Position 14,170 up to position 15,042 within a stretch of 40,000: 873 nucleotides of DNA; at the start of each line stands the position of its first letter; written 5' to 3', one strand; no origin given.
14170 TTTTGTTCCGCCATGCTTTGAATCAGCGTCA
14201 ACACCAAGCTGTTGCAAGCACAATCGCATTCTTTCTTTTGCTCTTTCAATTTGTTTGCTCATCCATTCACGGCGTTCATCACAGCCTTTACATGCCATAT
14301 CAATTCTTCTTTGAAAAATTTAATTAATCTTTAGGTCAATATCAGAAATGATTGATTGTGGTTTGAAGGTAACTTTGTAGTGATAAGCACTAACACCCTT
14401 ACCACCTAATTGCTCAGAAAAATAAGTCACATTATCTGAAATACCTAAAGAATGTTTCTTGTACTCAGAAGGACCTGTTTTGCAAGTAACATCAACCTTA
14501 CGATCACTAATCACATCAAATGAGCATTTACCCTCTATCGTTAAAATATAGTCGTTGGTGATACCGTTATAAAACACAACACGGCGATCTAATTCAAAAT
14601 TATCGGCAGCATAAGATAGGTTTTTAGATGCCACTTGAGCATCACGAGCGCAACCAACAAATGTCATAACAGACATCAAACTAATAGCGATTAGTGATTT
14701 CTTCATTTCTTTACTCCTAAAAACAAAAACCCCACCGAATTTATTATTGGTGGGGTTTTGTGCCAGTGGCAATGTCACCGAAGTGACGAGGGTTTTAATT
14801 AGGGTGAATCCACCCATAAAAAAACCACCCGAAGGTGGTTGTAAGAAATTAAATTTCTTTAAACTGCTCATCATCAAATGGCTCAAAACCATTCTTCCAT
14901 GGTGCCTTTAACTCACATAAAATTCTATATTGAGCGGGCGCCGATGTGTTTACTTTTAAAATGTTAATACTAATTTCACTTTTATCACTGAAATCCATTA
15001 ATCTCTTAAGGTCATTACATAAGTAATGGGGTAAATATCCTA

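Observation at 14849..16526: Split HipA-family kinase paired with a HipS-like + HIRAN fusion, carried as a prophage moron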

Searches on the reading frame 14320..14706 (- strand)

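Call 43: search_protein_families(library=phrogs, proteins=[window:14320-14706:-], max_evalue=0.001)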
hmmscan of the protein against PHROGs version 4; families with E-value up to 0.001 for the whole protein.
window:14320-14706:- (128 aa): 1 family
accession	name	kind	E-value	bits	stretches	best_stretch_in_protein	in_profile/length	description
phrog_478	-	integration and excision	3.3e-52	176.9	1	1-126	1-129/129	site-specific recombination directionality factor RDF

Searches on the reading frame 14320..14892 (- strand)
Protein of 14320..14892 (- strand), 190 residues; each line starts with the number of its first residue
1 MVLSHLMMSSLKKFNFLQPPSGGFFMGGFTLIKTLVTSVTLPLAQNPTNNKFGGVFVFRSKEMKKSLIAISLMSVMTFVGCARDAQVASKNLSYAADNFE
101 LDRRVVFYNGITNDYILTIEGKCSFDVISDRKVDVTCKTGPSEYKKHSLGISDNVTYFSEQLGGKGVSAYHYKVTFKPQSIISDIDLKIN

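Call 3: search_protein_families(library=pfam, proteins=[window:14320-14892:-], max_evalue=1)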
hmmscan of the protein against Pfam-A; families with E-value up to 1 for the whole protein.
window:14320-14892:- (190 aa): 1 family
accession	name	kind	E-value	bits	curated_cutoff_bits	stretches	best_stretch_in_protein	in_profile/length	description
PF25682.1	Phage_VG64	-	7.8e-51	171.6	27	1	63-187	1-126/127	Mycobacterium phage VG64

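Call 4: search_protein_families(library=padloc, proteins=[window:14320-14892:-], max_evalue=1)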
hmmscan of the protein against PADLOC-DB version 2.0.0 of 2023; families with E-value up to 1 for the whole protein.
window:14320-14892:- (190 aa): 0 families

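Call 5: search_protein_families(library=ncbifam, proteins=[window:14320-14892:-], max_evalue=1)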
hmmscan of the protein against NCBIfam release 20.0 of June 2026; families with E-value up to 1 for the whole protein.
window:14320-14892:- (190 aa): 2 families
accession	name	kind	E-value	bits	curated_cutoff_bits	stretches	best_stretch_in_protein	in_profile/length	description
NF000372.1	D_ala_D_lac_VanI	exception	0.028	13.8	700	1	75-117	7-49/341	D-alanine--(R)-lactate ligase VanI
NF040869.1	G3PDH_Arch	equivalog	0.069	11.8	780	1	115-165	219-268/502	NADP-dependent glyceraldehyde-3-phosphate dehydrogenase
